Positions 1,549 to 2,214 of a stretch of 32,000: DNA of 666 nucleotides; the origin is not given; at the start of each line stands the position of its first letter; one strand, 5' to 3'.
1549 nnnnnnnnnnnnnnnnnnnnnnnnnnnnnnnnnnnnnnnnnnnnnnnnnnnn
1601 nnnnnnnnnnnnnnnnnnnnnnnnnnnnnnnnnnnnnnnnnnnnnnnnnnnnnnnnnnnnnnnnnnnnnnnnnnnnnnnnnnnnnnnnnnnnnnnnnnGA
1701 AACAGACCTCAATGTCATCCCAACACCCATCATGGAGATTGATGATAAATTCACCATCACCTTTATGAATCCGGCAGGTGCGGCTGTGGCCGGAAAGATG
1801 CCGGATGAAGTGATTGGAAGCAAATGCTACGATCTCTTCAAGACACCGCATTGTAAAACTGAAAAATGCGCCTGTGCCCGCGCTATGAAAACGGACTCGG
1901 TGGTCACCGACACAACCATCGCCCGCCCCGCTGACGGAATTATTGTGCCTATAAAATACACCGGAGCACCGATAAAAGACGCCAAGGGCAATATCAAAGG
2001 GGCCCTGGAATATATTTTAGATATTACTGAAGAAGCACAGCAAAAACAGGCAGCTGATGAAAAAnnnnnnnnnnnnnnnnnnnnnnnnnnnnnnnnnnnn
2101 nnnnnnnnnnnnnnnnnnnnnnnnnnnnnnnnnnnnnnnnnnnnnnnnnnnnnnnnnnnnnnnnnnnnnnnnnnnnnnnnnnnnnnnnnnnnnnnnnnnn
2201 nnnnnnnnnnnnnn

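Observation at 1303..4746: Soluble chemoreceptor made of seven Cys-cluster PAS-like modules: a candidate uncharacterised metal/redox-sensing module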

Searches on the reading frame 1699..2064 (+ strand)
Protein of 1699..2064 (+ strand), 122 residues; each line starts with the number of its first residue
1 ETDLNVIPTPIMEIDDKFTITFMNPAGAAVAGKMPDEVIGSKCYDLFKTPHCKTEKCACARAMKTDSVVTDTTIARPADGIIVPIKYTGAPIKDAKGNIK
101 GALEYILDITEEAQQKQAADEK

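Call 18: predict_structure(alignment_id=A1)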
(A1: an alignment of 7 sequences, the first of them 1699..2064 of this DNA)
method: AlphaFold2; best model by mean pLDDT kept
length: 122 residues; sequences in the alignment: 7
mean_pLDDT: 79.9   pTM: 0.70
mean pLDDT of the five models: 79.9, 78.5, 73.7, 66.6, 49.6
residues with pLDDT >= 90: 16; 70-90: 92; 50-70: 8; < 50: 6
segments of 3 or more residues with pLDDT < 50: 1-6
pLDDT, mean of each block of 10 residues (from residue 1): 49 90 85 89 85 85 87 74 79 87 78 73 69
secondary structure, 60 per line:
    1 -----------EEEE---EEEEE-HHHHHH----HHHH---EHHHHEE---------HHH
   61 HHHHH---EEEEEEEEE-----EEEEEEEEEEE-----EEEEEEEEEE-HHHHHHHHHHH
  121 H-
elements in order: E12-15 E19-23 H25-30 H35-38 H43-46 H58-65 E69-77 E83-93 E99-108 H110-121

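Call 22: fold_search(model_id=the predicted structure, library=pdb)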
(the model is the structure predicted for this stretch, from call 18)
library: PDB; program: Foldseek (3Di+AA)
matches with E <= 10: 1297; with E <= 0.001: 409
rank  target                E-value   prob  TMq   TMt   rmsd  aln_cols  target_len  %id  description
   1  6ide_B                1.5e-06  1.00  0.64  0.36   3.8       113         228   21  Crystal structure of the Vibrio cholera VqmA-Ligand-DNA complex provides molecular mechanisms for drug design (released 2019-01-16)
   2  9bgv_A                1.7e-06  1.00  0.68  0.13   5.3       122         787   20  DosP R97A straight form (released 2024-11-20)
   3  6ph2_B                3.4e-06  1.00  0.66  0.66   4.8       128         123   22  Complete LOV domain from the LOV-HK sensory protein from Brucella abortus (mutant C69S, construct 15-155) (released 2020-12-30)
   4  3t50_A                3.8e-06  1.00  0.64  0.67   5.3       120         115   22  X-ray structure of the LOV domain from the LOV-HK sensory protein from Brucella abortus (dark state). (released 2012-06-13)
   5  3ewk                  4.1e-06  1.00  0.69  0.40   4.0       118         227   20  Structure of the redox sensor domain of Methylococcus capsulatus (Bath) MmoS (released 2009-03-24)
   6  6kju_B                4.3e-06  1.00  0.65  0.37   3.4       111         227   21  Huge conformation shift of Vibrio cholerae VqmA dimer in the absence of target DNA provides insight into DNA-binding m (released 2019-11-13)
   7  8dik_B                4.9e-06  1.00  0.66  0.71   3.1       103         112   18  Redox properties and PAS domain structure of the E. coli Energy Sensor Aer indicate a multi-state sensing mechanism (released 2022-11-09)
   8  2gj3_B                5.2e-06  1.00  0.69  0.71   2.9       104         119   22  Crystal structure of the FAD-containing PAS domain of the protein NifL from Azotobacter vinelandii. (released 2007-03-06)
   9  6ph2_D                5.2e-06  1.00  0.66  0.65   4.8       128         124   22  Complete LOV domain from the LOV-HK sensory protein from Brucella abortus (mutant C69S, construct 15-155) (released 2020-12-30)
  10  6ugl_A                5.9e-06  1.00  0.63  0.37   3.5       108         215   21  Vibrio cholerae quorum-sensing receptor VqmA bound to its autoinducer ligand DPO (released 2020-01-29)
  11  6zj8_A                6.2e-06  1.00  0.59  0.52   7.0       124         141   21  Structure of the PAS domain from Bordetella pertussis BvgS (released 2020-11-11)
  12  6pps_B                7.5e-06  1.00  0.70  0.36   5.0       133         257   22  A blue light illuminated LOV-PAS construct from the LOV-HK sensory protein from Brucella abortus (construct 15-273) (released 2020-07-15)
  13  6zj8_E                8.0e-06  1.00  0.59  0.55   7.1       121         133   21  Structure of the PAS domain from Bordetella pertussis BvgS (released 2020-11-11)
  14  9vf7_A                9.0e-06  1.00  0.74  0.65   2.9       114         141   18  Structure of Meiothermus ruber Mrub_1259 LOV domain with N- and C-terminal alpha helices (MrLOVe) (released 2025-06-25)
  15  9vf7_B                9.0e-06  1.00  0.73  0.65   3.9       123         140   17  Structure of Meiothermus ruber Mrub_1259 LOV domain with N- and C-terminal alpha helices (MrLOVe) (released 2025-06-25)
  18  8dik_A                1.0e-05  1.00  0.63  0.61   7.7       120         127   17  Redox properties and PAS domain structure of the E. coli Energy Sensor Aer indicate a multi-state sensing mechanism (released 2022-11-09)
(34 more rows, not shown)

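Call 25: find_related_loci(query=A1, collection=genome_contigs, flank=6000)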
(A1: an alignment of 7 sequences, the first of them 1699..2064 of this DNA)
Query A1 (122 aa) in genome_contigs; peptide patterns used: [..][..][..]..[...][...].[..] (x = any residue, [..] = any of these).
247 stretches matched a pattern; 98 encode a relative of the query (tblastn E <= 1e-3); the best 80 are kept; 79 distinct loci.
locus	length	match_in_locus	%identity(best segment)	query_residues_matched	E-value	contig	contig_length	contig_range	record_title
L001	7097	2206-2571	94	1-122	5e-77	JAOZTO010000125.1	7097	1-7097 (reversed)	MAG: Desulfocapsa sp. isolate GMC8_bin_18_sub GMC8_12629_length_7097_cov_15.113320, whole genome shotgun sequence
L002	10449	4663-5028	92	1-122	3e-75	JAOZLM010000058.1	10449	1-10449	MAG: Desulfocapsa sp. isolate GMC10.metabat2.188 NODE_5745_length_10449_cov_65.934481, whole genome shotgun sequence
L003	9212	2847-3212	92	1-122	2e-75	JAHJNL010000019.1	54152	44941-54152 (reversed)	MAG: Proteobacteria bacterium isolate Old_saline_glass_biofilm.mb.15 Old_saline_glass_b.mb.15_k141_9382, whole genome sh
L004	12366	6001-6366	91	1-122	6e-75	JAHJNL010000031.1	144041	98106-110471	MAG: Proteobacteria bacterium isolate Old_saline_glass_biofilm.mb.15 Old_saline_glass_b.mb.15_k141_13588, whole genome s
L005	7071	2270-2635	92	1-122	1e-74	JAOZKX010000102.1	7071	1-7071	MAG: Desulfocapsa sp. isolate GMC10.concoct.196_sub NODE_12622_length_7071_cov_6.675314, whole genome shotgun sequence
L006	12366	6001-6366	89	1-122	3e-74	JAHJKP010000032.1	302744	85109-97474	MAG: Proteobacteria bacterium isolate Modern_marine_rock_biofilm.mb.87 Modern_marine_rock.mb.87_k141_575120, whole genom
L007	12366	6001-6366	91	1-122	4e-75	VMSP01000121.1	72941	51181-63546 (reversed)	MAG: Desulfocapsa sp. isolate N3_15 k141_151231, whole genome shotgun sequence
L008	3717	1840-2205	90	1-122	9e-74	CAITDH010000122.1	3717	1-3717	MAG: uncultured Desulfobulbaceae bacterium isolate Kiruna2_bin-2539 genome assembly, contig: bin-2539:122/377, whole gen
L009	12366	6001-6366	89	1-122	4e-73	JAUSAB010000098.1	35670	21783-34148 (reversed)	MAG: Desulfocapsaceae bacterium isolate E6_concoct.bin.65_sub E6_k141_264095, whole genome shotgun sequence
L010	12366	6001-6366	89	1-122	2e-74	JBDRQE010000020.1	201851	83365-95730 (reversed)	MAG: Pseudomonadota bacterium isolate MEGAHIT-group-2.20 k141_204745, whole genome shotgun sequence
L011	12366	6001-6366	90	1-122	3e-73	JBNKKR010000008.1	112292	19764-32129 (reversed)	MAG: Desulfocapsaceae bacterium isolate H1H2.bin.35.strict NODE_8_length_112292_cov_5.987167, whole genome shotgun seque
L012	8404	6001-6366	86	1-122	2e-72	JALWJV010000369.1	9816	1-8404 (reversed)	MAG: Deltaproteobacteria bacterium isolate M17_metabat1_scaf2bin.112 M17_NODE_7762_length_9816_cov_1.605842, whole genom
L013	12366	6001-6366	86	1-122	3e-72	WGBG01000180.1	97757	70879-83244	MAG: Deltaproteobacteria bacterium isolate S144_17 k151_57202, whole genome shotgun sequence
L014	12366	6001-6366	86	1-122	6e-72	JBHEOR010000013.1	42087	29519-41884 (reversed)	MAG: Desulfopila sp. isolate S6_bin.40.strict S6_NODE_13, whole genome shotgun sequence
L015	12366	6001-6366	86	1-122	2e-72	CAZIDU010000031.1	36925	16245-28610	MAG TPA_asm: uncultured Desulfocapsa sp. isolate binchicken_co243_282 genome assembly, contig: NODE_715_length_36925_cov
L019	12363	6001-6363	88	2-122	7e-70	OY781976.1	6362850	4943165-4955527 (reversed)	MAG: uncultured Desulforhopalus sp. isolate bb11d97f-aff7-40c5-8ccb-5babbf234ee9 genome assembly, chromosome: 1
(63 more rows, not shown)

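Call 35: search_protein_representatives(alignment_id=A1)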
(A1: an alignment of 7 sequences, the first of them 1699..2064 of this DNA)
Query: 7 sequences, 122 profile positions. Proteins with E-value up to 0.001 (for the whole library): 82258; up to 1e-10: 16814; up to 1e-30: 440. The best 150 are listed.
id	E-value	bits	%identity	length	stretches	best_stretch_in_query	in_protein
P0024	1.8e-274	909.5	-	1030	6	1-122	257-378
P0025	5.1e-233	775.6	-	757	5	2-122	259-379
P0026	4.3e-177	595.1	-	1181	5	2-118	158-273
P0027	4.9e-136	462.5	-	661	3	2-122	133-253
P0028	6.2e-132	449.3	-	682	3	2-121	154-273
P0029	3.7e-115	395.1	-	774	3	2-118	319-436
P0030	1.4e-112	386.8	-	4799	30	8-116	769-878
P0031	4.4e-111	381.9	-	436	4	2-116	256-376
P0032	2.7e-108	372.9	-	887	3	2-114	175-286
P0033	3.0e-100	346.9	-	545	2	1-122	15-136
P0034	2.8e-90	314.7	-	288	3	1-122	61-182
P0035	1.9e-89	312.1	-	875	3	2-119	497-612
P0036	3.6e-88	307.9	-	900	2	2-121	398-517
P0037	1.0e-86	303.3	-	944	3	3-118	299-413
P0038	1.1e-85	299.9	-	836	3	3-115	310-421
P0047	7.3e-75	265.0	-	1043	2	2-115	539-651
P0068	2.4e-65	234.3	-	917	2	3-115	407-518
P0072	4.1e-64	230.3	-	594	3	4-121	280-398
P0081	4.0e-61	220.6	-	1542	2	3-114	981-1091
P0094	1.6e-56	205.7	-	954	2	4-112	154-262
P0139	8.5e-46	171.1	-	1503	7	4-112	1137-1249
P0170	4.0e-41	156.0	-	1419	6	12-121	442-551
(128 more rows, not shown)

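Call 51: search_protein_families(library=pfam, proteins=[L019:65-1888:+, L019:1881-3263:+, L019:3519-3965:+, L019:3998-5530:+, L019:9110-9673:+, L019:9489-10694:+, L019:10704-11132:+], max_evalue=0.0001)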
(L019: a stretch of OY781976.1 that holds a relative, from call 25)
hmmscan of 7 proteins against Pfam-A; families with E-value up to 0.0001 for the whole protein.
L019:65-1888:+ (607 aa): 8 families
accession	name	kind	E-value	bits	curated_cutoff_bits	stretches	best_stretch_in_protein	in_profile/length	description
PF02518.31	HATPase_c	-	2.3e-24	86.4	26.4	1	340-461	2-108/111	Histidine kinase-, DNA gyrase B-, and HSP90-like ATPase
PF13426.13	PAS_9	-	1.9e-23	83.1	27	2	113-214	2-102/103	PAS domain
PF00072.30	Response_reg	-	7.1e-23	81.3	30.2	1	484-595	1-110/111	Response regulator receiver domain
PF00989.32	PAS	-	1.7e-17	63.9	22.6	1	106-213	5-113/113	PAS fold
PF08448.16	PAS_4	-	1.8e-15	57.5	23.1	1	2-94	14-108/110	PAS fold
PF00512.31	HisKA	-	3.9e-11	43.3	26.9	1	232-296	2-65/66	His Kinase A (phospho-acceptor) domain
PF13188.13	PAS_8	-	6.1e-09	35.9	21.8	1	103-154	2-54/65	PAS domain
PF08447.18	PAS_3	-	7.3e-09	36.2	25.6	1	126-207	3-86/89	PAS fold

L019:1881-3263:+ (460 aa): 10 families
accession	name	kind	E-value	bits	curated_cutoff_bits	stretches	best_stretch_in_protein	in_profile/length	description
PF00158.32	Sigma54_activat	-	4.1e-64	215.7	20.2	1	138-305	1-168/168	Sigma-54 interaction domain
PF14532.12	Sigma54_activ_2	-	1.2e-22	81.1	25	1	139-309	1-138/138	Sigma-54 interaction domain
PF00072.30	Response_reg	-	2.7e-20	73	30.2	1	4-110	1-107/111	Response regulator receiver domain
PF25601.1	AAA_lid_14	-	3.6e-18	65.6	27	1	311-391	2-81/87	AAA+ ATPase lid domain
PF07728.20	AAA_5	-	1.5e-08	35.2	22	1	162-280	2-123/139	AAA domain (dynein-related subfamily)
PF00004.35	AAA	-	2.6e-07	31.6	21.2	1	162-280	1-110/131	ATPase family associated with various cellular activities (AAA)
PF07724.20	AAA_2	-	1.4e-06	28.9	27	1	160-258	4-103/166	AAA domain (Cdc48 subfamily)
PF01078.27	Mg_chelatase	-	1.1e-05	25.3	20.3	0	220-279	96-157/207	Magnesium chelatase, subunit ChlI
PF13191.12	AAA_16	-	1.5e-05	26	32.6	1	139-256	3-122/167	AAA ATPase domain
PF02954.25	HTH_8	-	5.1e-05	23.4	22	0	430-455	17-42/42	Bacterial regulatory protein, Fis family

L019:3519-3965:+ (148 aa): 0 families

L019:3998-5530:+ (510 aa): 1 family
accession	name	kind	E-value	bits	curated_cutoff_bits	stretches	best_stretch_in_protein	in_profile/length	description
PF01584.24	CheW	-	8.6e-51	171.6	23.5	3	16-144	8-134/138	CheW-like domain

L019:9110-9673:+ (187 aa): 2 families
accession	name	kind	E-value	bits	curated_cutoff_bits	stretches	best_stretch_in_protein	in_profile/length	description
PF13302.13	Acetyltransf_3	-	1.2e-13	52.4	25.4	1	11-149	1-138/138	Acetyltransferase (GNAT) domain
PF00583.31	Acetyltransf_1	-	1.8e-07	31.9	20.7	1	59-148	26-116/116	Acetyltransferase (GNAT) family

L019:9489-10694:+ (401 aa): 1 family
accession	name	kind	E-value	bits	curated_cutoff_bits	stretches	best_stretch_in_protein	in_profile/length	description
PF00850.24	Hist_deacetyl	-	1.4e-92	310.7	27.9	1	81-366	2-295/298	Histone deacetylase domain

L019:10704-11132:+ (142 aa): 1 family
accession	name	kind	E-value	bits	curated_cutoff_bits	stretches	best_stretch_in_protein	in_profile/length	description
PF03692.20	CxxCxxCC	-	2.4e-08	35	23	1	17-112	1-71/85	Putative zinc- or iron-chelating domain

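Call 59: search_protein_families(library=pfam, proteins=[P0035, P0037, P0047, P0072, P0068, P0081, P0094, P0139, P0170], max_evalue=0.00001)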
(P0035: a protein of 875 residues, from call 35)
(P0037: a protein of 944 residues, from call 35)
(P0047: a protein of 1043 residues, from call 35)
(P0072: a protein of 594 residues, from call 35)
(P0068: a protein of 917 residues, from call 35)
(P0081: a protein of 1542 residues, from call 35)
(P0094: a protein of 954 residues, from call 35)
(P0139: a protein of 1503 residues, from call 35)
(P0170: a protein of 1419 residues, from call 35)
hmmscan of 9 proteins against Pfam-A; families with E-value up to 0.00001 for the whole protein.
P0035 (875 aa): 8 families
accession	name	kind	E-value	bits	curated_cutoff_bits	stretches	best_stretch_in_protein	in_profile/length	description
PF08448.16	PAS_4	-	1.9e-43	147.6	23.1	3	379-486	1-109/110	PAS fold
PF13426.13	PAS_9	-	4.2e-37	127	27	3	624-723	2-102/103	PAS domain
PF00989.32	PAS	-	1.7e-22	80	22.6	1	497-596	5-107/113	PAS fold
PF00672.30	HAMP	-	2.4e-17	63.4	25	1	315-366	1-52/53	HAMP domain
PF13188.13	PAS_8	-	4.7e-16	58.5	21.8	0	619-670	7-55/65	PAS domain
PF13596.12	PAS_10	-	6.5e-15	56.1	22.1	0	499-603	5-106/106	PAS domain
PF12729.13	4HB_MCP_1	-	3.4e-08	33.7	27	1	2-92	1-96/181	Four helix bundle sensory module for signal transduction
PF24820.1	Diguanyl_cycl_sensor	-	2.6e-07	31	28.1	0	502-540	5-43/109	Diguanylate cyclase-like sensor domain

P0037 (944 aa): 8 families
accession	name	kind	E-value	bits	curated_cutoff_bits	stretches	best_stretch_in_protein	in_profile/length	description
PF18947.5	HAMP_2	-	8.7e-50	167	24.3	1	434-499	1-66/67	HAMP domain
PF08448.16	PAS_4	-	4e-45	153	23.1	3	179-285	1-107/110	PAS fold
PF00015.26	MCPsignal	-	3.1e-36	125.2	34.6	1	728-909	3-170/172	Methyl-accepting chemotaxis protein (MCP) signalling domain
PF13426.13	PAS_9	-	3.9e-30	104.6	27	3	184-285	2-103/103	PAS domain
PF00989.32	PAS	-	1.7e-29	102.6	22.6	2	177-279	5-109/113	PAS fold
PF00672.30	HAMP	-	7.9e-15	55.4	25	1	79-130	2-52/53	HAMP domain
PF13188.13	PAS_8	-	5e-14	52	21.8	0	178-222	6-47/65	PAS domain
PF13596.12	PAS_10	-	8.4e-13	49.3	22.1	0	178-282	4-104/106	PAS domain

P0047 (1043 aa): 8 families
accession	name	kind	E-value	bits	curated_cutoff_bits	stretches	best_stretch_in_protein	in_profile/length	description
PF08448.16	PAS_4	-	2e-38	131.4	23.1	2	541-647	1-107/110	PAS fold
PF00015.26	MCPsignal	-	1.5e-31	110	34.6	1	822-985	9-165/172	Methyl-accepting chemotaxis protein (MCP) signalling domain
PF13426.13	PAS_9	-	1.9e-24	86.3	27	2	545-647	1-103/103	PAS domain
PF00989.32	PAS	-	8.1e-18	64.9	22.6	2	541-633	7-101/113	PAS fold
PF00672.30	HAMP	-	5.6e-13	49.4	25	1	325-375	2-52/53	HAMP domain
PF16591.11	HBM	-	2.4e-10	40.7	29.8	1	39-295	1-246/254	Helical bimodular sensor domain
PF13188.13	PAS_8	-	9.2e-10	38.5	21.8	0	541-588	7-51/65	PAS domain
PF13596.12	PAS_10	-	2.4e-06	28.6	22.1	0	541-646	5-106/106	PAS domain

P0072 (594 aa): 8 families
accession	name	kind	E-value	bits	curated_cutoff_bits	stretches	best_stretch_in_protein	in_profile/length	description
PF13426.13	PAS_9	-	1.4e-40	138.2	27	3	166-268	3-103/103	PAS domain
PF00989.32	PAS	-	1.6e-34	118.8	22.6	3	37-136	4-103/113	PAS fold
PF08448.16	PAS_4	-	2.6e-33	115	23.1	3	161-271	2-110/110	PAS fold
PF13188.13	PAS_8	-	2.4e-17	62.6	21.8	0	157-194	4-38/65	PAS domain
PF08447.18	PAS_3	-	1.5e-13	51.3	25.6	0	177-256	2-82/89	PAS fold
PF24820.1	Diguanyl_cycl_sensor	-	2.1e-08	34.5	28.1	0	161-197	3-39/109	Diguanylate cyclase-like sensor domain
PF16534.11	ULD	-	5e-06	27.1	27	0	281-314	31-64/109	Ubiquitin-like oligomerisation domain of SATB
PF00672.30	HAMP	-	6.3e-06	26.9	25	0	407-443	10-46/53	HAMP domain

P0068 (917 aa): 8 families
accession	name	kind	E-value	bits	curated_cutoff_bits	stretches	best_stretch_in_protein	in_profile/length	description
PF00015.26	MCPsignal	-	5.3e-34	118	34.6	1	695-843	1-170/172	Methyl-accepting chemotaxis protein (MCP) signalling domain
PF18947.5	HAMP_2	-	5.4e-28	97.2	24.3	1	542-607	1-66/67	HAMP domain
PF08448.16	PAS_4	-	1.6e-26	93.1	23.1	2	408-514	1-107/110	PAS fold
PF13426.13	PAS_9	-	2.5e-20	73.1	27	2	293-392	3-102/103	PAS domain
PF00989.32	PAS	-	1.3e-14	54.6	22.6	0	408-504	7-105/113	PAS fold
PF00672.30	HAMP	-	7e-08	33.1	25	0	261-281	32-52/53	HAMP domain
PF13596.12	PAS_10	-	1.5e-06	29.2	22.1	0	408-512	5-105/106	PAS domain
PF13188.13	PAS_8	-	3.4e-06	27.2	21.8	0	408-446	7-42/65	PAS domain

P0081 (1542 aa): 14 families
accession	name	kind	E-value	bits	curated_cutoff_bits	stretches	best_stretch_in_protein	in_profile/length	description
PF18947.5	HAMP_2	-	3.1e-100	328.6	24.3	4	655-720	1-66/67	HAMP domain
PF17201.10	Cache_3-Cache_2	-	2.1e-56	191.8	27.7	1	209-429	73-298/299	Cache 3/Cache 2 fusion domain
PF17202.10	sCache_3_3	-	8.4e-37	126.2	28.8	1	214-315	3-104/107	Single cache domain 3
PF08448.16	PAS_4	-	5.3e-32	110.8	23.1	2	982-1089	1-108/110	PAS fold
PF00672.30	HAMP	-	1.1e-30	106.2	25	2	448-499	1-52/53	HAMP domain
PF00015.26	MCPsignal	-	4.9e-29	101.8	34.6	1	1321-1488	4-171/172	Methyl-accepting chemotaxis protein (MCP) signalling domain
PF17200.10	sCache_2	-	1.2e-20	74.4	25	1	308-427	34-152/155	Single Cache domain 2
PF13426.13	PAS_9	-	3.4e-20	72.7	27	2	986-1088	1-103/103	PAS domain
PF08269.17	dCache_2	-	2.7e-18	66.6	26.5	1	310-425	76-191/298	Cache domain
PF00989.32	PAS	-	6.8e-17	61.9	22.6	1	861-964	7-112/113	PAS fold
PF17203.10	sCache_3_2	-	1.3e-11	45.2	28.4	1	219-315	42-135/140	Single cache domain 3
PF14827.12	dCache_3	-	1.3e-07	31.9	25.7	0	69-307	6-234/239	Double sensory domain of two-component sensor kinase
PF02743.24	dCache_1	-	4.5e-07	30.1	45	1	289-381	133-225/240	Cache domain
PF13188.13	PAS_8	-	2.6e-06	27.6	21.8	0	861-901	7-44/65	PAS domain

P0094 (954 aa): 6 families
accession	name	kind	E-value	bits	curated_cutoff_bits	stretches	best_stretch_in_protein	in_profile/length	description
PF18947.5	HAMP_2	-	6.2e-50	167.5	24.3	2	581-645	1-65/67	HAMP domain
PF08448.16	PAS_4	-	2.1e-30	105.6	23.1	2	154-263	1-109/110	PAS fold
PF00015.26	MCPsignal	-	8.7e-28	97.7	34.6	1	711-852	3-172/172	Methyl-accepting chemotaxis protein (MCP) signalling domain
PF13426.13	PAS_9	-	4.5e-18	65.9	27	2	386-486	4-103/103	PAS domain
PF00989.32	PAS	-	5.9e-13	49.3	22.6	0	379-481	7-110/113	PAS fold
PF00672.30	HAMP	-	1.2e-07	32.3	25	0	603-646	9-52/53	HAMP domain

P0139 (1503 aa): 10 families
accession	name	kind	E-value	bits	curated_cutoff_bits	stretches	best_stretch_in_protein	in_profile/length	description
PF06745.19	ATPase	-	1e-104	349.4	26.6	2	105-325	3-229/231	KaiC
PF13426.13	PAS_9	-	1.5e-81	269.8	27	6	608-711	1-103/103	PAS domain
PF08448.16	PAS_4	-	2.4e-71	237.4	23.1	6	730-838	1-107/110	PAS fold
PF00989.32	PAS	-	1.5e-56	189.7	22.6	2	601-709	4-113/113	PAS fold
PF08447.18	PAS_3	-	2.8e-31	108.1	25.6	2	874-959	2-88/89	PAS fold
PF13188.13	PAS_8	-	3.1e-28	97.1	21.8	1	602-639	5-39/65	PAS domain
PF13481.12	AAA_25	-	9.3e-15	55.2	27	1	334-488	10-186/195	AAA domain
PF13596.12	PAS_10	-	1.7e-10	41.9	22.1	0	1136-1242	4-105/106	PAS domain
PF14417.12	MEDS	-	2e-08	34.7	29.8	0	144-216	23-96/161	MEDS: MEthanogen/methylotroph, DcmR Sensory domain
PF00154.27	RecA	-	6.1e-08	32.9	27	0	333-460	27-143/262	recA bacterial DNA recombination protein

P0170 (1419 aa): 9 families
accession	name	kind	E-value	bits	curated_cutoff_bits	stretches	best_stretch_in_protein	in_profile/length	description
PF13426.13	PAS_9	-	3.2e-87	288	27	6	313-415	2-103/103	PAS domain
PF00989.32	PAS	-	2e-84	279.5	22.6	5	430-539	3-113/113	PAS fold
PF08448.16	PAS_4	-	8.7e-60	200.2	23.1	3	438-543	5-109/110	PAS fold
PF13188.13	PAS_8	-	2.4e-47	157.7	21.8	2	679-732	1-55/65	PAS domain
PF08447.18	PAS_3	-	8.6e-33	112.9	25.6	2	325-408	2-87/89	PAS fold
PF02518.31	HATPase_c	-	1.8e-31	109.3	26.4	1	1051-1163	2-108/111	Histidine kinase-, DNA gyrase B-, and HSP90-like ATPase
PF00512.31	HisKA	-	4.2e-21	75.2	26.9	1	938-1003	1-66/66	His Kinase A (phospho-acceptor) domain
PF00072.30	Response_reg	-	6.3e-18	65.4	30.2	1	1191-1299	1-108/111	Response regulator receiver domain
PF12860.13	PAS_7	-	3.7e-12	46.8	27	0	685-796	1-114/115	PAS fold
